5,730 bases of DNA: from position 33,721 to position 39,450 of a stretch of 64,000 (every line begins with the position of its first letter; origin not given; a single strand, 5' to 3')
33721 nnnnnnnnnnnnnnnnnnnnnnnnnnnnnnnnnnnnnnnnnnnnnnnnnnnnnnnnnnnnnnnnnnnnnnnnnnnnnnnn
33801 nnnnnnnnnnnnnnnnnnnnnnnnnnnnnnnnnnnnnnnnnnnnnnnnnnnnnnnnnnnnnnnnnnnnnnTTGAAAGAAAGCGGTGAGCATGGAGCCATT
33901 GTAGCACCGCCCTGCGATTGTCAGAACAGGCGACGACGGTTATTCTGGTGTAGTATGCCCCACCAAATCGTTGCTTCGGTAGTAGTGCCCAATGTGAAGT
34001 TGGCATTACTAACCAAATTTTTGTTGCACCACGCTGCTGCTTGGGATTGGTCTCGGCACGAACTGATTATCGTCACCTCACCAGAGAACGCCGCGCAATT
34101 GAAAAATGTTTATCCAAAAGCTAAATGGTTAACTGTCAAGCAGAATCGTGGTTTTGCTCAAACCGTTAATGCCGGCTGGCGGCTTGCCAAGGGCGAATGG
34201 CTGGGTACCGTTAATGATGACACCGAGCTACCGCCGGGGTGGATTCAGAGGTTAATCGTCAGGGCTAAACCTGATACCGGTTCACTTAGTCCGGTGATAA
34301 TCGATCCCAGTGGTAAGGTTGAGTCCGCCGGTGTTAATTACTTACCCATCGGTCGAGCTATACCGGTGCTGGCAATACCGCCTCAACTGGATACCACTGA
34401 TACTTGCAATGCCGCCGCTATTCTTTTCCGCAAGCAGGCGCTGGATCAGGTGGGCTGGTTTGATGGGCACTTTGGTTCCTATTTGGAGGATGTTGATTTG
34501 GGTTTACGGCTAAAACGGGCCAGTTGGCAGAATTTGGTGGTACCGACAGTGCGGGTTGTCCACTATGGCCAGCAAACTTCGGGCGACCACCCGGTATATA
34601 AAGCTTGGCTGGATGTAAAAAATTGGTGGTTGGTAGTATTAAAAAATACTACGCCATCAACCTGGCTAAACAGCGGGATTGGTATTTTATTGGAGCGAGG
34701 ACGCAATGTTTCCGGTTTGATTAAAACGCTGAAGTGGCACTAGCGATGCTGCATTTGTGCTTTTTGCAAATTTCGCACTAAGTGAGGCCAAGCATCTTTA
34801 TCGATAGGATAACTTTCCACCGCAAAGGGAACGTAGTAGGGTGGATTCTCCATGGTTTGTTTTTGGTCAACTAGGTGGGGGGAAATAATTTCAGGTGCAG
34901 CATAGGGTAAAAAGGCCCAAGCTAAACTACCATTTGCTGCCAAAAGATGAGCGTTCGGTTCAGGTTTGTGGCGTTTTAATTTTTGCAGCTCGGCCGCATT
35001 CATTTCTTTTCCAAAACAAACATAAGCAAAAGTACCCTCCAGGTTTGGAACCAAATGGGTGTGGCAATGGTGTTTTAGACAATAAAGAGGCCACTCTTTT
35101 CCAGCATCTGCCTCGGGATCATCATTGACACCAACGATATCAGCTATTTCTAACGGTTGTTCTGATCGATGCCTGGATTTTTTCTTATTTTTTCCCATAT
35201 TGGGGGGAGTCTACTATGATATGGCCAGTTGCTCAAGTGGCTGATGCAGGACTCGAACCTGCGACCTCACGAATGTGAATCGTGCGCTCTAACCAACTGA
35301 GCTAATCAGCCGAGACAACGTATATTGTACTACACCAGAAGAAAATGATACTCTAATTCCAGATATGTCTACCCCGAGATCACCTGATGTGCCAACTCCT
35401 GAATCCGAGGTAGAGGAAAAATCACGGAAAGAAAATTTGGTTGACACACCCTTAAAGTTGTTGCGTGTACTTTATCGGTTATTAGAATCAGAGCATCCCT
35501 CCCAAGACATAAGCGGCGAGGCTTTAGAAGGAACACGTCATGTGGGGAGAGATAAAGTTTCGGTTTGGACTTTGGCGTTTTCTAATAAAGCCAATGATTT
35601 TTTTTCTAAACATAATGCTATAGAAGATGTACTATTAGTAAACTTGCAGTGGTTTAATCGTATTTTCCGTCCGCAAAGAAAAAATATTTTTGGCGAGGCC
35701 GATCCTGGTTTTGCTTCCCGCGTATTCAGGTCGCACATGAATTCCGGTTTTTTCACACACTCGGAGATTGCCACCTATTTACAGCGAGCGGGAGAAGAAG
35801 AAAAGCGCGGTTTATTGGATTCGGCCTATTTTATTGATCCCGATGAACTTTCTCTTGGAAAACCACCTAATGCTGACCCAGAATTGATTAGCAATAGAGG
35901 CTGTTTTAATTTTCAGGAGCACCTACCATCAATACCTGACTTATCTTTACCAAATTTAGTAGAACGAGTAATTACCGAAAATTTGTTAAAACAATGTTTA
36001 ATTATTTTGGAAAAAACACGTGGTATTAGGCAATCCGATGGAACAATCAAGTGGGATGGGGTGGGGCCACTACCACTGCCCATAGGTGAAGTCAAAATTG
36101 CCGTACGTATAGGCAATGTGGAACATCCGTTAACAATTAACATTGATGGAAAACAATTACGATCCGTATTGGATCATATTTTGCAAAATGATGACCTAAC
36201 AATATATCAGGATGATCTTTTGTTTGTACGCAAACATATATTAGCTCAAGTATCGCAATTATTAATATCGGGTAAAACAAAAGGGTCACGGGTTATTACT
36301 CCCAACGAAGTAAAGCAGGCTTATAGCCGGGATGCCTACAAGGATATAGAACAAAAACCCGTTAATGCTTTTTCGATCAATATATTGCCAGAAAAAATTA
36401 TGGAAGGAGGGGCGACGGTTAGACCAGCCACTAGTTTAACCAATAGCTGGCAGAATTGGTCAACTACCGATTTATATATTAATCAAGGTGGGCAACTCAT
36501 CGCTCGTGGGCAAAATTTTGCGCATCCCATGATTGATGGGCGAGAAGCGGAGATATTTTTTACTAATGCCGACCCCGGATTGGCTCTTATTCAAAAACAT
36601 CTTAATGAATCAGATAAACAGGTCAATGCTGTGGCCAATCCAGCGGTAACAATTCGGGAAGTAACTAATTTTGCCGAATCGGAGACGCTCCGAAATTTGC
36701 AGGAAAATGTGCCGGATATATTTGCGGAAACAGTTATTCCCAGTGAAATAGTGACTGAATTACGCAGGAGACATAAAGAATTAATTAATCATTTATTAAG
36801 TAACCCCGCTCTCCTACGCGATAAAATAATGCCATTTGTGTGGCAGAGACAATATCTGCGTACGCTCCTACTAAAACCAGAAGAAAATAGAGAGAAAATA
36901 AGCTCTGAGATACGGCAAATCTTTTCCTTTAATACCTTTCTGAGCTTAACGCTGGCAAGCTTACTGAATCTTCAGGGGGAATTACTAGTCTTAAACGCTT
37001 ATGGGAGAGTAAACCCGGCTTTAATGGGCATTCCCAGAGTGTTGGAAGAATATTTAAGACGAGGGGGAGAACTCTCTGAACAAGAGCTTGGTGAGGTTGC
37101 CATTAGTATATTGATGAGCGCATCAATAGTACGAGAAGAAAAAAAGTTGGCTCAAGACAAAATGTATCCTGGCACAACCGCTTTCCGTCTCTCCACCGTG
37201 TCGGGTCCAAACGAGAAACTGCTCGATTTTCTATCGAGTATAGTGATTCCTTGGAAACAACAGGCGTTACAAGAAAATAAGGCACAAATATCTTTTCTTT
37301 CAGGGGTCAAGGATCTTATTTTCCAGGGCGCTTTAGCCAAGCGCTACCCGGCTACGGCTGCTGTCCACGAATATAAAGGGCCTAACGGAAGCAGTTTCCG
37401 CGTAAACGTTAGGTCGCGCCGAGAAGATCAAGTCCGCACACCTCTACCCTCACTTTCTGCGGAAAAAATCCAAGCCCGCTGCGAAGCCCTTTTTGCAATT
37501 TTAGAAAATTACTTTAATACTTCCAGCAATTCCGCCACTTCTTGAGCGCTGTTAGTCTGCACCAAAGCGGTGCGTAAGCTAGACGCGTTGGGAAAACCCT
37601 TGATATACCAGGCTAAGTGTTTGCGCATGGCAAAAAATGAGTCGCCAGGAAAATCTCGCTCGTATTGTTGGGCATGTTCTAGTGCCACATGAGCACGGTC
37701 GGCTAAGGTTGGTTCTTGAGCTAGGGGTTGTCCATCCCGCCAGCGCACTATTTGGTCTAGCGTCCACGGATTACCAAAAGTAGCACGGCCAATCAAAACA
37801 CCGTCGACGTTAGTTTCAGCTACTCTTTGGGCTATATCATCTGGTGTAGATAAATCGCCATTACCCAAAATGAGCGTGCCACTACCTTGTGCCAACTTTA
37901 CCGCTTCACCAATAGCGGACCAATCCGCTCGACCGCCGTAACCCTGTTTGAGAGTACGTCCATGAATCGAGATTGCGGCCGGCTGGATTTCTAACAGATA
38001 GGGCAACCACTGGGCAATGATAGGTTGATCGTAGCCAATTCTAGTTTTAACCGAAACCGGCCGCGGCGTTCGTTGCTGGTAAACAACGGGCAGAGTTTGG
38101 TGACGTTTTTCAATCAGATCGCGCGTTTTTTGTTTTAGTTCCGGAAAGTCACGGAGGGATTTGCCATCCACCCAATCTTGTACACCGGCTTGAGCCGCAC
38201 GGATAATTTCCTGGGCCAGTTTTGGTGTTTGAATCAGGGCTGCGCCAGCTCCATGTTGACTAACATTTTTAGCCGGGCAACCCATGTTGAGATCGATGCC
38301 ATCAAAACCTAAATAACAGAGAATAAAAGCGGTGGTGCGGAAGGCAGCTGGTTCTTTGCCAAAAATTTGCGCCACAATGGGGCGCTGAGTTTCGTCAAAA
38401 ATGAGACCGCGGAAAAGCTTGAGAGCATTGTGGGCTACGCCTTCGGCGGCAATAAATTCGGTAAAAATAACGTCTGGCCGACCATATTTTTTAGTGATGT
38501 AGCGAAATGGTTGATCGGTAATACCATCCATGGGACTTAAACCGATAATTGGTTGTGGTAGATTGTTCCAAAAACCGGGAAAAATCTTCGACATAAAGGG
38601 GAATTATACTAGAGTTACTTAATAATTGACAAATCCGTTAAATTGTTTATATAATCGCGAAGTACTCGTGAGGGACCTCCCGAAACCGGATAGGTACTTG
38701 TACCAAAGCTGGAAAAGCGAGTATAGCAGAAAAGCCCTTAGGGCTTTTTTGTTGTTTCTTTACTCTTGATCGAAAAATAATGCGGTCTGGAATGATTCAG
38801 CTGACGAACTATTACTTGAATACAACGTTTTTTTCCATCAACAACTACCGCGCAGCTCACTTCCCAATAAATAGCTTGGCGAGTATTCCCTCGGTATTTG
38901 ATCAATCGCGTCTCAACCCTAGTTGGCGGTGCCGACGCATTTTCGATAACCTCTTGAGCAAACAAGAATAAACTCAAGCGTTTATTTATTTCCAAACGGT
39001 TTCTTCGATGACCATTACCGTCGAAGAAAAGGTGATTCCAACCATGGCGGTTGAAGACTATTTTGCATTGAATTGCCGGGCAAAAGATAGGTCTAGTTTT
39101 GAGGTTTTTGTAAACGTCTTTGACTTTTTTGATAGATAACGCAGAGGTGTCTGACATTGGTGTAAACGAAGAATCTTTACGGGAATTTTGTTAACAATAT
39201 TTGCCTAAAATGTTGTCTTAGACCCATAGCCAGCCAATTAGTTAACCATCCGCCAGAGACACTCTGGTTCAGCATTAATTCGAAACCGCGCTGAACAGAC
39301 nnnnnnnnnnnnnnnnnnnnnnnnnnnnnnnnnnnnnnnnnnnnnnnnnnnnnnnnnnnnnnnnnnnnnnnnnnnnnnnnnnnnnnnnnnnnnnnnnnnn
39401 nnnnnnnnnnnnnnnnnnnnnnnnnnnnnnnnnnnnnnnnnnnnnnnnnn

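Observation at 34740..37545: tRNA-Val-flanking unknowns: a 152-aa Cys/His-rich protein and a 726-aa protein with no recognisable domain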

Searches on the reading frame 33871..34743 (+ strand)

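Call 4: search_protein_families(library=pfam, proteins=[window:33871-34743:+], max_evalue=1)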
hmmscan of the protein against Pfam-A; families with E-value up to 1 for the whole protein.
window:33871-34743:+ (290 aa): 6 families
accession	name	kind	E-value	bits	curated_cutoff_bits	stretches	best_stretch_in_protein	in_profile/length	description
PF00535.33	Glycos_transf_2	-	1e-10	42.2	23.3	1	36-147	1-119/168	Glycosyl transferase family 2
PF13641.12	Glyco_tranf_2_3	-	4.8e-09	37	27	2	178-234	158-214/230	Glycosyltransferase like family 2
PF13632.12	Glyco_trans_2_3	-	7.6e-05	23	27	1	184-231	77-123/198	Glycosyl transferase family group 2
PF13506.12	Glyco_transf_21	-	0.005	16.8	21.7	1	100-227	23-150/174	Glycosyl transferase family 21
PF10111.15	Glyco_tranf_2_2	-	0.024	14.6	27.3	1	180-230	164-214/276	Glycosyltransferase like family 2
PF19083.5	DUF5774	-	0.028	15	25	1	20-92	38-106/123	Family of unknown function (DUF5774)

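Call 69: search_protein_families(library=ncbifam, proteins=[window:33871-34743:+], max_evalue=0.001)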
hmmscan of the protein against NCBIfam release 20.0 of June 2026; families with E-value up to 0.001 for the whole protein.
window:33871-34743:+ (290 aa): 5 families
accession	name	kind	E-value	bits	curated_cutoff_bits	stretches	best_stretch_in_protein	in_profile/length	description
TIGR03965.1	mycofact_glyco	equivalog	1.1e-11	44.3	280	1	30-232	71-281/467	mycofactocin biosynthesis glycosyltransferase MftF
TIGR04283.1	glyco_like_mftF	equivalog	7.3e-09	35.5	182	1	36-129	2-94/221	TIGR04283 family arsenosugar biosynthesis glycosyltransferase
NF041875.1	EPS_EpsD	equivalog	3.3e-08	33.3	370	1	61-237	29-212/325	exopolysaccharide biosynthesis glycosyltransferase EpsD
TIGR03937.1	PgaC_IcaA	equivalog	9.8e-06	24.8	422.3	0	36-122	48-140/407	poly-beta-1,6-N-acetyl-D-glucosamine synthase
NF038299.1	EPS_HpsN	equivalog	3.1e-05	23.1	425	1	76-261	49-255/317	hormogonium polysaccharide biosynthesis glycosyltransferase HpsN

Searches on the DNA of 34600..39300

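Call 61: search_rna_families(source=window, start=34600, end=39300, threshold=evalue, max_evalue=1)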
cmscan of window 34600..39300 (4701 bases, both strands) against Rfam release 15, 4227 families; matches with E-value up to 1: 3.
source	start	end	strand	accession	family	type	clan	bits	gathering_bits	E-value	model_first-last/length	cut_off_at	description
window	35238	35311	-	RF00005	tRNA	Gene; tRNA;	CL00001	73.5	29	2.6e-15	1-71/71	no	tRNA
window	35237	35311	+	RF04354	Plastid-ycf2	Cis-reg;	-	30.4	65.7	0.0021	1-75/75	no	Plastid-ycf2 5UTR RNA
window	38698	38757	+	RF02063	STnc350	Gene; sRNA;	-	24.1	60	0.31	1-68/68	no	Salmonella enterica sRNA STnc350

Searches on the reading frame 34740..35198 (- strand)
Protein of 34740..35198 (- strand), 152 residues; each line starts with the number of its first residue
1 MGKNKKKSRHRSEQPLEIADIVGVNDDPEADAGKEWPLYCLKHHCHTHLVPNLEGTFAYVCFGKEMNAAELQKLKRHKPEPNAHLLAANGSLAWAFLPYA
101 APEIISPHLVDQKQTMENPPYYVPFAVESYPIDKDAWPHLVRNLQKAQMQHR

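Call 4: search_protein_families(library=pfam, proteins=[window:34740-35198:-], max_evalue=1)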
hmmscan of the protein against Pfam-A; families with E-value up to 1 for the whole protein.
window:34740-35198:- (152 aa): 0 families

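Call 5: search_protein_families(library=ncbifam, proteins=[window:34740-35198:-], max_evalue=1)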
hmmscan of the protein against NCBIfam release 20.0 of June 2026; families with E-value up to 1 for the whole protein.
window:34740-35198:- (152 aa): 0 families

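Call 16: find_homologous_proteins(query=window:34740-35198:-)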
Query window:34740-35198:- (152 aa): 1 proteins with E <= 0.001 among 7 candidates.
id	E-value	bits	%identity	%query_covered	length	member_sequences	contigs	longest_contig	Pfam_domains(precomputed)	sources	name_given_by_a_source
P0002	1.1e-101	355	100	100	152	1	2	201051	-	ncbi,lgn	-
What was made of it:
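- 34740..35198 (-): 152-aa singleton ORF on the 3' side of tRNA-Val. It has a basic N-terminal tip and a KHHCHTH cluster (C40, C45, C61 plus His 43, 44, 46, 48). It is probably coding, and its function is unknown. Self-hit only in 5.8 billion clusters (call 16).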

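Call 39: search_protein_families(library=phrogs, proteins=[window:34740-35198:-], max_evalue=1)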
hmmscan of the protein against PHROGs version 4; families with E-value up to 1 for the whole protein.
window:34740-35198:- (152 aa): 1 family
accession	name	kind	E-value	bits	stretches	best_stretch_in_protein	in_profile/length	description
phrog_38760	-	unknown function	0.35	11.9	1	126-147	44-65/85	-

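Call 40: search_protein_families(library=padloc, proteins=[window:34740-35198:-], max_evalue=1)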
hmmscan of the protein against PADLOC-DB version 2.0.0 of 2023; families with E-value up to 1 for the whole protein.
window:34740-35198:- (152 aa): 0 families

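Call 51: find_encoding_contigs(protein=P0002, flank=10000, max_places=6)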
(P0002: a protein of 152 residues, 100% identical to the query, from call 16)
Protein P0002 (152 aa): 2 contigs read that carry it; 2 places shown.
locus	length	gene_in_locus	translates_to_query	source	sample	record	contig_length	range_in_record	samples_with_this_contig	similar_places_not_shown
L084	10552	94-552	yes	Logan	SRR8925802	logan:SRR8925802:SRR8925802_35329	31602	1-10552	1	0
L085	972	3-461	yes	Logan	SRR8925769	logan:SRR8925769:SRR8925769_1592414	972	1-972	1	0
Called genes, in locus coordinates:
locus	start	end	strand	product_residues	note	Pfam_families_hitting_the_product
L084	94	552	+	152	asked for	-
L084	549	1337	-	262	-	PF00535:Glycos_transf_2, PF13641:Glyco_tranf_2_3 (faint)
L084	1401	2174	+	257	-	PF01061:ABC2_membrane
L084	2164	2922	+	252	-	PF00005:ABC_tran, PF13304:AAA_21 (faint)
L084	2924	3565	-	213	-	PF13489:Methyltransf_23 (weak), PF05891:Methyltransf_PK (weak), PF13847:Methyltransf_31, PF08241:Methyltransf_11, PF08242:Methyltransf_12, PF13649:Methyltransf_25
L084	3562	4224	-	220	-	PF01128:IspD (weak), PF12804:NTP_transf_3, PF02348:CTP_transf_3 (weak)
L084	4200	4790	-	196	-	PF08282:Hydrolase_3 (faint), PF12710:HAD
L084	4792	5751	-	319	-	-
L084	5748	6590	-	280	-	-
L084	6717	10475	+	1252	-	PF13506:Glyco_transf_21 (faint), PF13632:Glyco_trans_2_3 (faint), PF00535:Glycos_transf_2, PF13641:Glyco_tranf_2_3, PF00535:Glycos_transf_2, PF10111:Glyco_tranf_2_2, PF00535:Glycos_transf_2, PF13641:Glyco_tranf_2_3, +2 more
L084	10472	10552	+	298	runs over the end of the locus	PF01370:Epimerase, PF02719:Polysacc_synt_2 (faint), PF04321:RmlD_sub_bind, PF07993:NAD_binding_4 (weak), PF16363:GDP_Man_Dehyd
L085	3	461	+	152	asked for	?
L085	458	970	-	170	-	?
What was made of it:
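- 34740..35198 (-): An identical copy occurs in a second sample, SRR8925769 (call 51).
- It was called as a gene in two independent assemblies with identical sequence (call 51).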

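Call 62: search_solved_structures(query=window:34740-35198:-, max_evalue=10)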
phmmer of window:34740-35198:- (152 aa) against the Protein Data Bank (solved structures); distinct sequences matched with E-value up to 10: 0.
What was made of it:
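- On Zinc-binding small protein (152-aa ORF): No Pfam, NCBIfam or PDB match (calls 4, 5, 62).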

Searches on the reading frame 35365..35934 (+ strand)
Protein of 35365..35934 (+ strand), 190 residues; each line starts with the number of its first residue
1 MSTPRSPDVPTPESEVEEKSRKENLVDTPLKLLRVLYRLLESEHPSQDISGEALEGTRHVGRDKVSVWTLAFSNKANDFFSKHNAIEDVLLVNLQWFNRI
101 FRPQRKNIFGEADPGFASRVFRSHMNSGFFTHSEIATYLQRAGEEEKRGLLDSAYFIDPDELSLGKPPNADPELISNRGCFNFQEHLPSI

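Call 56: search_protein_families(library=pfam, proteins=[window:35365-35934:+], max_evalue=10)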
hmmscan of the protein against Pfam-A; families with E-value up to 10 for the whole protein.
seq(190 aa): 0 families
